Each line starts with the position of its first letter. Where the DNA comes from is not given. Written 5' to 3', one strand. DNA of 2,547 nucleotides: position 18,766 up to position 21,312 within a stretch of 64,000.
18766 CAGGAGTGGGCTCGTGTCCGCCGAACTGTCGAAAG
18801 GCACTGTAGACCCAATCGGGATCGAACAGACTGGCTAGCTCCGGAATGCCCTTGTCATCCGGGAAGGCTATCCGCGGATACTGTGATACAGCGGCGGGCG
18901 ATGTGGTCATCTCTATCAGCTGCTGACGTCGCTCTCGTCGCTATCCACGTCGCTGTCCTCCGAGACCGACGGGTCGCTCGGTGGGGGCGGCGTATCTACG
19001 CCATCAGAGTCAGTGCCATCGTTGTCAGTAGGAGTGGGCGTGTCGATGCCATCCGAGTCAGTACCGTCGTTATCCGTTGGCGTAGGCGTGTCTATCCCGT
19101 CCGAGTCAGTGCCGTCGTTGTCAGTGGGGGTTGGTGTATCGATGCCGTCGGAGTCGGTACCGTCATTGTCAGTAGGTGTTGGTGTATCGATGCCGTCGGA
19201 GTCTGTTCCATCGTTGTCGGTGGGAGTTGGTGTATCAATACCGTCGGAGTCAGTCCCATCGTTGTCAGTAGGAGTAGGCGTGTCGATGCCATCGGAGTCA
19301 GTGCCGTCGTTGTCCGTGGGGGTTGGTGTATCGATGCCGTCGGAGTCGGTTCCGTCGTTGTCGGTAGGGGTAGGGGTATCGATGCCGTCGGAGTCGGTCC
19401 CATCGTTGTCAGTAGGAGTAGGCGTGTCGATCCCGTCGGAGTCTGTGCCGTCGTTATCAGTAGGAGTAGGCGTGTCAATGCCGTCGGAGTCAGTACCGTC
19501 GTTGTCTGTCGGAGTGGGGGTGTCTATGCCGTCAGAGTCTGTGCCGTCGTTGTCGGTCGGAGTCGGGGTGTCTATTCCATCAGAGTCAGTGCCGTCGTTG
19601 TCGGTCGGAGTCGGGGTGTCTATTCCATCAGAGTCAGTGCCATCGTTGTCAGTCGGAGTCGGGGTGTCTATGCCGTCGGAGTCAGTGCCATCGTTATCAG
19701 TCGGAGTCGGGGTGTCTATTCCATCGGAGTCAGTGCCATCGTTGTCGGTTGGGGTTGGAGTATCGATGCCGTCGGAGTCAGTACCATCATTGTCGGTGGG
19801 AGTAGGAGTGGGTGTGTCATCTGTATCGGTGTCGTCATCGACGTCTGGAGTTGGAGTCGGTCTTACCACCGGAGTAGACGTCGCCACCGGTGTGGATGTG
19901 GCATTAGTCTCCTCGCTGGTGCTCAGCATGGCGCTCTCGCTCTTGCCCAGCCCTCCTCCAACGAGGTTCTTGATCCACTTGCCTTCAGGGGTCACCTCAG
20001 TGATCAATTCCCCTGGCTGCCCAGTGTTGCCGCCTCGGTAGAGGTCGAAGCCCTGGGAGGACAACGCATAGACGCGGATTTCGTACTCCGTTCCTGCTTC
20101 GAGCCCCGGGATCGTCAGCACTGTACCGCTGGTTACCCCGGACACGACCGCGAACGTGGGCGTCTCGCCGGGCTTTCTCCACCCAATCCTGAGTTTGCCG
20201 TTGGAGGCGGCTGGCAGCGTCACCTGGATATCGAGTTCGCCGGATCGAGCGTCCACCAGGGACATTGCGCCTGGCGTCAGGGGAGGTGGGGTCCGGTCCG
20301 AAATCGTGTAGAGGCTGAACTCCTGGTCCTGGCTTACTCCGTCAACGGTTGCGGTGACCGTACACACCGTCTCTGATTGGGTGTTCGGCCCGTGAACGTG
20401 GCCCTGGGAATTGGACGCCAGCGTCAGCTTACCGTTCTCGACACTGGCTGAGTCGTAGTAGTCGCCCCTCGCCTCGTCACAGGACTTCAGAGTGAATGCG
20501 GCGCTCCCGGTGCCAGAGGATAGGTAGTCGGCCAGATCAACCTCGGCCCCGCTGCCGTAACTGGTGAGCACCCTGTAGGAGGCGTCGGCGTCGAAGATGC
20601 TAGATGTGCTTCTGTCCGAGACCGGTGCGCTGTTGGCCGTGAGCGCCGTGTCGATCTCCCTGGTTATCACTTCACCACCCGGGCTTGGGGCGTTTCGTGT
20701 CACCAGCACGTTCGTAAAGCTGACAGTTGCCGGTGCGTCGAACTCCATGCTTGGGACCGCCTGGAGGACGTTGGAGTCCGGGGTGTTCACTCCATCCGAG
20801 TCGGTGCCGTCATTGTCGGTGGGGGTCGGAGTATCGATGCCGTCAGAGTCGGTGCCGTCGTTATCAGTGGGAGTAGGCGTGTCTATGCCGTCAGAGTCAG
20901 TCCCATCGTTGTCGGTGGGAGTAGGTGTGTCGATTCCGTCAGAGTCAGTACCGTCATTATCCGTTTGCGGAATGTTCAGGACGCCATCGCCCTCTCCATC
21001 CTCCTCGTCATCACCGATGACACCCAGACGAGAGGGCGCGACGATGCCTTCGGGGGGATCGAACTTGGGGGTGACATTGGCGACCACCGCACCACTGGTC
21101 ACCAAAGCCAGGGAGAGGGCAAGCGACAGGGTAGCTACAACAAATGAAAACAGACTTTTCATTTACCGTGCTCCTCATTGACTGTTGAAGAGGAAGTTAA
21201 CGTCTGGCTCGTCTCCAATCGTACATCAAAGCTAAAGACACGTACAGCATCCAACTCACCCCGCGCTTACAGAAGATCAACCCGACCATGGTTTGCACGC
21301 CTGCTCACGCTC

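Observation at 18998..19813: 17 (+4) peptide-identical 16-aa acidic DxDG repeats encoded by synonymously diverged 48-bp units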

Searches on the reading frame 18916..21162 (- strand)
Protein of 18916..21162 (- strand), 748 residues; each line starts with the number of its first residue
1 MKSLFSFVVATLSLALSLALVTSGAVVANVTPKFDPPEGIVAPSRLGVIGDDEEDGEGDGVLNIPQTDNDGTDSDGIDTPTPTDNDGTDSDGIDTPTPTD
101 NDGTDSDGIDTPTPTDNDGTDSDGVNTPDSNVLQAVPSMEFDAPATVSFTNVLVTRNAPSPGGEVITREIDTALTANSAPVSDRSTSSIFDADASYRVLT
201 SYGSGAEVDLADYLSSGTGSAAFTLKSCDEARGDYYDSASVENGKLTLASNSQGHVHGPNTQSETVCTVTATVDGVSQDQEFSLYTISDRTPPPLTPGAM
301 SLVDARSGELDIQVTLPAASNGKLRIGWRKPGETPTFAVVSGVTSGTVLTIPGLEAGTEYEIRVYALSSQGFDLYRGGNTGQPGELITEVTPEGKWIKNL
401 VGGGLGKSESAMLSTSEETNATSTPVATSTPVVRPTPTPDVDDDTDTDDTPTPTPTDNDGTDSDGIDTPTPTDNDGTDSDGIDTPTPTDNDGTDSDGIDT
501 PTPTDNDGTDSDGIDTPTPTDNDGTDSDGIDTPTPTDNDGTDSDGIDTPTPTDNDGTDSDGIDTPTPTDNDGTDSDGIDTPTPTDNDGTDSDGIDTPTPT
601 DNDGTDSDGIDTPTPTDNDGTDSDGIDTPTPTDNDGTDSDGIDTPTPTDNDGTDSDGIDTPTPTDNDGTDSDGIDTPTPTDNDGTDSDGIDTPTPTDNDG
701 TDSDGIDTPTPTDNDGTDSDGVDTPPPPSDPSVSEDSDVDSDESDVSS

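Call 5: search_protein_families(library=pfam, proteins=[window:18916-21162:-], max_evalue=1)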
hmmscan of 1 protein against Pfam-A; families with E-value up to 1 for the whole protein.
window:18916-21162:- (748 aa): 2 families
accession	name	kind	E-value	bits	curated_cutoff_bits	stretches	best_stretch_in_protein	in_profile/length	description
PF00041.27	fn3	-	0.00014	22.4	25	1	325-372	33-74/84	Fibronectin type III domain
PF25059.1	FN3_DSCAM-DSCAML_C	-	0.21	12.4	39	1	329-372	28-70/89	DSCAM/DSCAML C-terminal Fn3-like domain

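Call 7: find_homologous_proteins(query=window:18916-21162:-, region=125-455)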
Query window:18916-21162:-, residues 125-455 (331 aa): 46 proteins with E <= 0.001 among 8000 candidates.
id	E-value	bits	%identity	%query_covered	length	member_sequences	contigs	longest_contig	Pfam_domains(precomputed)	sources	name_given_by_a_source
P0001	1.3e-147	509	73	92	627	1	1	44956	-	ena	-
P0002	7.3e-98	346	61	71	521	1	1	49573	-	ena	-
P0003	1.9e-96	341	58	85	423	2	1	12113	-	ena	-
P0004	2.8e-94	334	58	80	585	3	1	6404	-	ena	-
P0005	8.0e-93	329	59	68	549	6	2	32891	-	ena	-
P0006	3.4e-92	327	60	68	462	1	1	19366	-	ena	-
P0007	3.9e-92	327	61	68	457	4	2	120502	-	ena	-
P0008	4.4e-92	327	55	82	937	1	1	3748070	PF00041.28,PF16656.12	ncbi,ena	-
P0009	5.6e-92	326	53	85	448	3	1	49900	-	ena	-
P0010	2.0e-90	321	54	82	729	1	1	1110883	PF00041.28,PF16656.12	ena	-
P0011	8.2e-90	319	52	88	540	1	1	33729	-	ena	-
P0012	8.2e-90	319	60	68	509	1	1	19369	-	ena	-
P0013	9.1e-90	319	52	88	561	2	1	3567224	-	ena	-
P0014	2.1e-89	318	56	82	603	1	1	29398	PF00041.28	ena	-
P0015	1.2e-88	316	54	89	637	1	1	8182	-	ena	-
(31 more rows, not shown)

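Call 25: search_protein_families(library=ncbifam, proteins=[window:18916-21162:-], max_evalue=1)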
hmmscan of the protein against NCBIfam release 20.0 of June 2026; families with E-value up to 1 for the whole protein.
window:18916-21162:- (748 aa): 0 families

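Call 38: predict_structure(alignment_id=A2)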
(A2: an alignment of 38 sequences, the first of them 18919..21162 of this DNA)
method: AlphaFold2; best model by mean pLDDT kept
length: 748 residues; sequences in the alignment: 38
mean_pLDDT: 55.0   pTM: 0.38
mean pLDDT of the five models: 55.0, 54.9, 54.5, 52.3, 51.5
residues with pLDDT >= 90: 133; 70-90: 70; 50-70: 94; < 50: 451
segments of 3 or more residues with pLDDT < 50: 1-3, 23-79, 81-111, 114-184, 256-262, 443-450, 456-468, 470-500, 502-516, 520-532, 536-548, 550-564, 566-596, 598-612, 616-628, 632-644, 648-662, 664-676, 680-692, 696-710, 712-725, 727-748
pLDDT, mean of each block of 10 residues (from residue 1): 60 67 44 35 31 35 33 37 41 40 39 40 35 33 36 34 38 38 63 84 75 88 89 70 88 52 77 94 72 90 97 90 96 96 95 97 92 85 94 73 87 90 57 54 47 52 46 42 40 38 39 40 39 43 41 39 39 40 42 40 37 40 42 44 44 35 35 39 39 41 39 40 43 38 36
secondary structure, 60 per line:
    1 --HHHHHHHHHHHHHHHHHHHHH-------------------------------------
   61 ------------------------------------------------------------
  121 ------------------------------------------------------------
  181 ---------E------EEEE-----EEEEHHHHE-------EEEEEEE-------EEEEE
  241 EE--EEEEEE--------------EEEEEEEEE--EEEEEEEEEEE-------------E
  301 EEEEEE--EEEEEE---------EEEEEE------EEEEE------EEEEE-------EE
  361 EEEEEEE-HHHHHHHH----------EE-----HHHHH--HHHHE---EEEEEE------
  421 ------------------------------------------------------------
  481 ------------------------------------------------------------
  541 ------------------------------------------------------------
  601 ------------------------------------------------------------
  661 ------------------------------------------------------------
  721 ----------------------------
elements in order (helices of 4 or more, strands of 3 or more residues): H3-23 E197-200 E206-209 H210-213 E222-228 E236-242 E245-250 E265-273 E276-286 E300-306 E309-314 E324-329 E336-340 E347-351 E359-367 H369-376 H394-398 H401-404 E409-414

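Call 40: fold_search(model_id=the predicted structure, library=pdb)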
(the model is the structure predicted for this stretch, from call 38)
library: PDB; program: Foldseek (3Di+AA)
matches with E <= 10: 1834; with E <= 0.001: 231
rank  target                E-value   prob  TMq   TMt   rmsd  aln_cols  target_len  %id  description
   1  2xyc                  2.3e-07  1.00  0.13  0.30  10.7       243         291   13  CRYSTAL STRUCTURE OF NCAM2 IGIV-FN3I (released 2011-02-23)
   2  2jll                  3.5e-07  1.00  0.17  0.30   6.3       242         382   14  Crystal structure of NCAM2 IgIV-FN3II (released 2009-11-17)
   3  3mtr_A                4.1e-07  1.00  0.16  0.44   6.5       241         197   17  Crystal structure of the Ig5-FN1 tandem of human NCAM (released 2010-06-23)
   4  3mtr_B                5.4e-07  1.00  0.16  0.42   6.8       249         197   16  Crystal structure of the Ig5-FN1 tandem of human NCAM (released 2010-06-23)
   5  2x10                  2.0e-06  1.00  0.11  0.16  12.6       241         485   15  Crystal structure of the complete EphA2 ectodomain (released 2010-03-16)
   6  8q6t_I                2.2e-06  1.00  0.10  0.08  11.0       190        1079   15  Helical reconstruction of the relaxed thick filament from FIB milled left ventricular mouse myofibrils (released 2023-11-01)
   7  8a1f_B                2.7e-06  1.00  0.12  0.22   9.4       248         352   13  Human PTPRK N-terminal domains MAM-Ig-FN1 (released 2023-03-15)
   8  8a1f_A                5.1e-06  1.00  0.13  0.22   9.0       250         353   12  Human PTPRK N-terminal domains MAM-Ig-FN1 (released 2023-03-15)
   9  7s7k_A                1.0e-05  1.00  0.13  0.18  10.0       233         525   12  Crystal structure of the EphB2 extracellular domain (released 2021-10-27)
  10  4lxo_A                1.6e-05  1.00  0.11  0.39  10.7       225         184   16  Crystal structure of 9,10Fn3-elegantin chimera (released 2014-08-06)
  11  2erj_F                1.7e-05  1.00  0.12  0.41  12.5       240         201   10  Crystal structure of the heterotrimeric interleukin-2 receptor in complex with interleukin-2 (released 2006-02-21)
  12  3lpw_A                2.3e-05  1.00  0.11  0.37  11.9       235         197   14  Crystal structure of the FnIII-tandem A77-A78 from the A-band of titin (released 2010-09-08)
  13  7y6e_A                2.6e-05  1.00  0.12  0.43  14.3       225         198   13  Crystal structure of sDscam FNIII23 domains, isoform Beta2v6 (released 2023-05-24)
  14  2nzi_A                2.6e-05  1.00  0.15  0.32   7.1       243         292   14  Crystal structure of domains A168-A170 from titin (released 2007-02-13)
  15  5i99                  2.6e-05  1.00  0.12  0.19  11.1       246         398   14  Crystal structure of mouse CNTN3 Ig5-Fn2 domains (released 2016-08-31)
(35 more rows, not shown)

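Call 45: find_homologous_proteins(query=window:18916-21162:-, region=452-748)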
Query window:18916-21162:-, residues 452-748 (297 aa): 32 proteins with E <= 0.001 among 8000 candidates.
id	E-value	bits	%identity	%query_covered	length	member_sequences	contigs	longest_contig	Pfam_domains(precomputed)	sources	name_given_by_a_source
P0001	5.2e-107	376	98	53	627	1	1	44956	-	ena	-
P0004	2.6e-92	327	96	63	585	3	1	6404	-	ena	-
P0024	1.3e-74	269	99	55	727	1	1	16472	-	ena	-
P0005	8.5e-61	224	81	34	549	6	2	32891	-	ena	-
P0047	5.2e-39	152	76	47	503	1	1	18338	PF21910.3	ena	-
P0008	1.1e-36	144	67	73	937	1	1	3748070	PF00041.28,PF16656.12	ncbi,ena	-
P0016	1.2e-33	134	60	63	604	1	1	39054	-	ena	-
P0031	5.5e-30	122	70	67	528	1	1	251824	-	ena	-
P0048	1.3e-29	121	70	42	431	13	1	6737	PF00041.28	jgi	-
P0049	4.0e-29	120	76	36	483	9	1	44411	PF00041.28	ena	-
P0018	9.0e-28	115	98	17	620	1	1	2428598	-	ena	-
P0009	1.0e-26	112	81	19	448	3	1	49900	-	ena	-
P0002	5.5e-26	109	65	53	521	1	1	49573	-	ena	-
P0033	6.4e-26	109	63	42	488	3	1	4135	-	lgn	-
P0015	7.9e-22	96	56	40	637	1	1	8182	-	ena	-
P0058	1.9e-9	55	77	17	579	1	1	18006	PF01636.30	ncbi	-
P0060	4.2e-9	54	79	16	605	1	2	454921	PF01636.30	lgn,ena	-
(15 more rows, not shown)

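Call 48: find_encoding_contigs(protein=P0060, flank=5000, max_places=3)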
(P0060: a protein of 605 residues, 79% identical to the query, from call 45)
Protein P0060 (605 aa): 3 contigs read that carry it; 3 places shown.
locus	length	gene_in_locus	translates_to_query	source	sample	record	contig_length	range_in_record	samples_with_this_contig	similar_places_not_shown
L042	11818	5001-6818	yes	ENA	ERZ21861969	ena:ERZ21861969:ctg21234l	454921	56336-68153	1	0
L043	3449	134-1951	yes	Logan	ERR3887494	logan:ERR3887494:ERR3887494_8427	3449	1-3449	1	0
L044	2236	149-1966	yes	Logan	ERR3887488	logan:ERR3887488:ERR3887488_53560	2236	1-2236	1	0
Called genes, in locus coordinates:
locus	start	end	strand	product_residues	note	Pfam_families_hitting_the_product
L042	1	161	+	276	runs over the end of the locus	PF00005:ABC_tran, PF13304:AAA_21 (faint)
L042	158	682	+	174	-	PF01475:FUR, PF09339:HTH_IclR (weak)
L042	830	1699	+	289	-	PF01545:Cation_efflux, PF16916:ZT_dimer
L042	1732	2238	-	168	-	PF00156:Pribosyltran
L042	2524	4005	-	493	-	PF04326:SLFN_AlbA_2, PF13749:HATPase_c_4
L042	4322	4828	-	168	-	PF00156:Pribosyltran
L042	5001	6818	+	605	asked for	PF01636:APH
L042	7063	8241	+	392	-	PF00266:Aminotran_5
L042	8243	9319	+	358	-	PF13182:DUF4007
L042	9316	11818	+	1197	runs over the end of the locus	-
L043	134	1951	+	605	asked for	PF01636:APH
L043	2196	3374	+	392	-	PF00266:Aminotran_5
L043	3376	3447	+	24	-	?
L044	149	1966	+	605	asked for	PF01636:APH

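Call 49: find_encoding_contigs(protein=P0058, flank=5000, max_places=3)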
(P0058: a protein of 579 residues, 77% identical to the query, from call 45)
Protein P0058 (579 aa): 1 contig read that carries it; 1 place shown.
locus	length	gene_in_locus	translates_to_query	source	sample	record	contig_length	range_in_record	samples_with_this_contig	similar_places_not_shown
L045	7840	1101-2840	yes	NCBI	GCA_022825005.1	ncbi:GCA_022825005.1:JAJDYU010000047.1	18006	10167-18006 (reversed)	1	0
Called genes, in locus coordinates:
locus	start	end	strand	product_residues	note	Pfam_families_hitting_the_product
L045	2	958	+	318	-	?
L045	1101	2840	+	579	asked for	PF01636:APH (weak)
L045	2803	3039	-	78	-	-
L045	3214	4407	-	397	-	PF02720:DUF222, PF01844:HNH (weak)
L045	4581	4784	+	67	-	PF19807:DUF6290 (weak), PF21983:NikA-like (faint)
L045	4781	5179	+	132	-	PF02661:Fic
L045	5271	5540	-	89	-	-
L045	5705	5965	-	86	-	-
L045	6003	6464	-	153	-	-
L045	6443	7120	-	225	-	-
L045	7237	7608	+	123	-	-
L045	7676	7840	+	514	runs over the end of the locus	PF00501:AMP-binding, PF13193:AMP-binding_C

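Call 68: predict_structure(alignment_id=A3)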
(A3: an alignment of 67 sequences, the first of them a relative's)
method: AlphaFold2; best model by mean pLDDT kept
length: 579 residues; sequences in the alignment: 67
mean_pLDDT: 77.7   pTM: 0.69
mean pLDDT of the five models: 77.7, 76.8, 76.4, 76.2, 76.0
residues with pLDDT >= 90: 369; 70-90: 45; 50-70: 10; < 50: 155
segments of 3 or more residues with pLDDT < 50: 23-177
pLDDT, mean of each block of 10 residues (from residue 1): 88 86 41 26 32 35 35 28 30 33 37 35 35 35 31 31 37 51 88 96 94 89 93 96 93 93 96 96 97 95 92 94 94 97 95 95 98 96 93 96 92 92 97 96 98 96 94 95 93 98 94 80 98 98 98 93 95 97
secondary structure, 60 per line:
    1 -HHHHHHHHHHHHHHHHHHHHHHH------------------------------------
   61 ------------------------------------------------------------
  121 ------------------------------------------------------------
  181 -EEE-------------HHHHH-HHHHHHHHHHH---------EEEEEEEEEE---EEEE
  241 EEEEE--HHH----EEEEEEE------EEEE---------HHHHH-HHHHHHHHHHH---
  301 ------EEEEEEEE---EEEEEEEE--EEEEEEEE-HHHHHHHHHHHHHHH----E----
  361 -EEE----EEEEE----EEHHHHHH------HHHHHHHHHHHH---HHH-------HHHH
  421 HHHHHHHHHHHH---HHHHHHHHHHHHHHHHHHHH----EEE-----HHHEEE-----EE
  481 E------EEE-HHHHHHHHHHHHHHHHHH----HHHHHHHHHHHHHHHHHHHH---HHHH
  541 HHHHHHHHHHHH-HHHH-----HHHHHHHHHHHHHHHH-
elements in order: H2-24 E182-184 H198-202 H204-214 E224-233 E237-245 E255-261 E268-271 H281-285 H287-297 E307-314 E318-325 E328-335 H337-351 E362-364 E369-373 H380-385 H392-403 H417-432 H436-455 E460-462 E471-473 E479-481 E488-490 H492-509 H514-533 H537-552 H554-557 H563-578

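Call 70: fold_search(model_id=the predicted structure, library=pdb)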
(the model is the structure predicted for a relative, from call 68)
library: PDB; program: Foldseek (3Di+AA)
matches with E <= 10: 1331; with E <= 0.001: 234
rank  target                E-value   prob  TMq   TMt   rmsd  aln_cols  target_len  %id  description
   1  2pun_B                6.5e-10  1.00  0.35  0.50   6.8       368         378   10  Structures of 5-methylthioribose kinase reveal substrate specificity and unusual mode of nucleotide binding (released 2007-05-22)
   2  2olc_B                3.8e-09  1.00  0.35  0.49   6.7       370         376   11  Crystal structure of 5-methylthioribose kinase in complex with ADP-2Ho (released 2007-05-22)
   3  2pul_A                4.7e-09  1.00  0.33  0.47   7.8       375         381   11  Structures of 5-methylthioribose kinase reveal substrate specificity and unusual mode of nucleotide binding (released 2007-05-22)
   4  2olc_A                6.9e-09  1.00  0.37  0.53   6.1       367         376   10  Crystal structure of 5-methylthioribose kinase in complex with ADP-2Ho (released 2007-05-22)
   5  2pun_A                8.0e-09  1.00  0.34  0.49   6.7       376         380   10  Structures of 5-methylthioribose kinase reveal substrate specificity and unusual mode of nucleotide binding (released 2007-05-22)
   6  2pui_A                9.4e-09  1.00  0.36  0.52   6.3       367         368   10  Structures of 5-methylthioribose kinase reveal substrate specificity and unusual mode of nucleotide binding (released 2007-05-22)
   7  9a5i_A                1.2e-08  1.00  0.34  0.46   7.9       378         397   12  Integrative model of MTNK-DHOM by crosslinking MS and deep learning (released 2024-09-18)
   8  2pu8_A                1.2e-08  1.00  0.32  0.46   7.8       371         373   10  Structures of 5-methylthioribose kinase reveal substrate specificity and unusual mode of nucleotide binding (released 2007-05-22)
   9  3i1a_A                1.6e-08  1.00  0.34  0.55   6.1       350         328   11  Crystal Structure of apo Spectinomycin Phosphotransferase, APH(9)-Ia (released 2010-01-19)
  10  2pui_B                2.3e-08  1.00  0.35  0.51   6.5       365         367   11  Structures of 5-methylthioribose kinase reveal substrate specificity and unusual mode of nucleotide binding (released 2007-05-22)
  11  3i0o                  2.9e-08  1.00  0.36  0.58   6.0       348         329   12  Crystal Structure of Spectinomycin Phosphotransferase, APH(9)-Ia, in complex with ADP and Spectinomcyin (released 2010-01-19)
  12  2pul_B                3.1e-08  1.00  0.35  0.51   6.2       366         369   12  Structures of 5-methylthioribose kinase reveal substrate specificity and unusual mode of nucleotide binding (released 2007-05-22)
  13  2pup_A                3.4e-08  1.00  0.35  0.51   6.4       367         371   10  Structures of 5-methylthioribose kinase reveal substrate specificity and unusual mode of nucleotide binding (released 2007-05-22)
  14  9dk2_A                3.4e-08  1.00  0.30  0.46  10.4       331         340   19  Lexapeptide dehydratase complex LxmKY, ATP bound (released 2024-12-04)
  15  3g15_A                4.5e-08  1.00  0.32  0.49   7.2       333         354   10  Crystal structure of human choline kinase alpha in complex with hemicholinium-3 and ADP (released 2009-02-10)
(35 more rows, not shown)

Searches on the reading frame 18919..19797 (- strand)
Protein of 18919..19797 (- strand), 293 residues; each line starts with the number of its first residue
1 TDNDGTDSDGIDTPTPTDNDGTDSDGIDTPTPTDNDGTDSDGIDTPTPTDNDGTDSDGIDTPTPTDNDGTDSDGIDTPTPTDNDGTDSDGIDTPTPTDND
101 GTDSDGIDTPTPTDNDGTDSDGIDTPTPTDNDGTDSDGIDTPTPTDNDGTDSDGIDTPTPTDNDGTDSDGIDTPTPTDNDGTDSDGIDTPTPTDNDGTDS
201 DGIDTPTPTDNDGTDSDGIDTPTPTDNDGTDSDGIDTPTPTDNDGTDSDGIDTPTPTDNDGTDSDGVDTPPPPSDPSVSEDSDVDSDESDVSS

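Call 78: search_protein_representatives(protein=window:18919-19797:-)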
Query: 293 residues. Proteins with E-value up to 0.001 (for the whole library): 164; up to 1e-10: 42; up to 1e-30: 3. The best 150 are listed.
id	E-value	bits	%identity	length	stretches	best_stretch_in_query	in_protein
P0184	1.1e-44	169.0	25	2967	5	65-251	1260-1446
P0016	4.1e-34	134.3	74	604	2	19-257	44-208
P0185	2.0e-31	125.4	87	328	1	180-270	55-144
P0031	1.8e-30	122.3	72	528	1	30-286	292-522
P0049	1.2e-29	119.5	64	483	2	92-273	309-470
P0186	2.6e-25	105.3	19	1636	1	13-261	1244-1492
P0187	4.4e-24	101.3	25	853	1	42-257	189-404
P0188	1.9e-23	99.2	25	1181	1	12-262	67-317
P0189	3.9e-23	98.2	31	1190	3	5-274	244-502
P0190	5.4e-23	97.7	37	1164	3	27-267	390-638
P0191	3.6e-21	91.7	30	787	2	2-267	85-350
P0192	1.2e-20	90.0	18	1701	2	31-258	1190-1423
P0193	4.3e-20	88.2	27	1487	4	122-250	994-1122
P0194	4.0e-19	85.0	33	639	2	18-253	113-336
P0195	1.0e-18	83.7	55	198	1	93-290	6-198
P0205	7.2e-15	71.0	90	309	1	57-220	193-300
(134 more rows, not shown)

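Call 79: search_protein_families(library=pfam, proteins=[P0184, P0187, P0188, P0189, P0190, P0191, P0194, P0185, P0205], max_evalue=0.001)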
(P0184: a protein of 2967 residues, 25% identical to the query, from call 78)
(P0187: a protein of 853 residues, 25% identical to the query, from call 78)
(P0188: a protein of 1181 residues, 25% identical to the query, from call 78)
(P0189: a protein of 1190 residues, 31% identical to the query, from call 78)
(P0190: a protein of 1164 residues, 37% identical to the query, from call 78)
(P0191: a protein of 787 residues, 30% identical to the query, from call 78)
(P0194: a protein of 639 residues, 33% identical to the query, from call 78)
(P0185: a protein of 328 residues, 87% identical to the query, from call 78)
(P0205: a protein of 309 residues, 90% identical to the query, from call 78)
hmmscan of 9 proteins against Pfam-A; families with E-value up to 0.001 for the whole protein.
P0184 (2967 aa): 0 families

P0187 (853 aa): 0 families

P0188 (1181 aa): 2 families
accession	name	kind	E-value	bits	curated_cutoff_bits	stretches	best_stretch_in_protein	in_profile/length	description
PF18593.6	CdiI_2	-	2.6e-09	38.1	26.7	0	91-149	25-87/91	CdiI immunity protein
PF20915.2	VPg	-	4.4e-06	27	27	0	170-179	27-36/61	Viral genome-linked protein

P0189 (1190 aa): 0 families

P0190 (1164 aa): 1 family
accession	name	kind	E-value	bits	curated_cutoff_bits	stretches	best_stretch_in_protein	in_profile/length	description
PF13358.12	DDE_3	-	7.1e-05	23.1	28.6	1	14-41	112-140/146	DDE superfamily endonuclease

P0191 (787 aa): 0 families

P0194 (639 aa): 2 families
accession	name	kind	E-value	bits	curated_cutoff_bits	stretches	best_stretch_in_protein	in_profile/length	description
PF00580.27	UvrD-helicase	-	3.2e-05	24.2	23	1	552-613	4-63/271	UvrD/REP helicase N-terminal domain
PF13245.12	AAA_19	-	0.00024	21.8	25.1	1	559-605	8-51/134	AAA domain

P0185 (328 aa): 0 families

P0205 (309 aa): 0 families

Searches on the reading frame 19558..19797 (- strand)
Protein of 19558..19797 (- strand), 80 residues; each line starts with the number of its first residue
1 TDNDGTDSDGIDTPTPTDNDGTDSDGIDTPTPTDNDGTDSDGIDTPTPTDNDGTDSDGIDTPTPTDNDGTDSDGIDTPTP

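Call 16: search_protein_families(library=pfam, proteins=[window:19558-19797:-], max_evalue=10)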
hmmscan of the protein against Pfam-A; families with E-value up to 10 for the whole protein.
seq(80 aa): 1 family
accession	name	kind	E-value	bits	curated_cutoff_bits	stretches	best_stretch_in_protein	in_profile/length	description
PF08504.16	RunxI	-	6.2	7.7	27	0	5-35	49-79/93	Runx inhibition domain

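Call 24: search_solved_structures(query=window:19558-19797:-, max_evalue=10, show_alignments=3)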
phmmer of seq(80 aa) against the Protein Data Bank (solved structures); distinct sequences matched with E-value up to 10: 0.
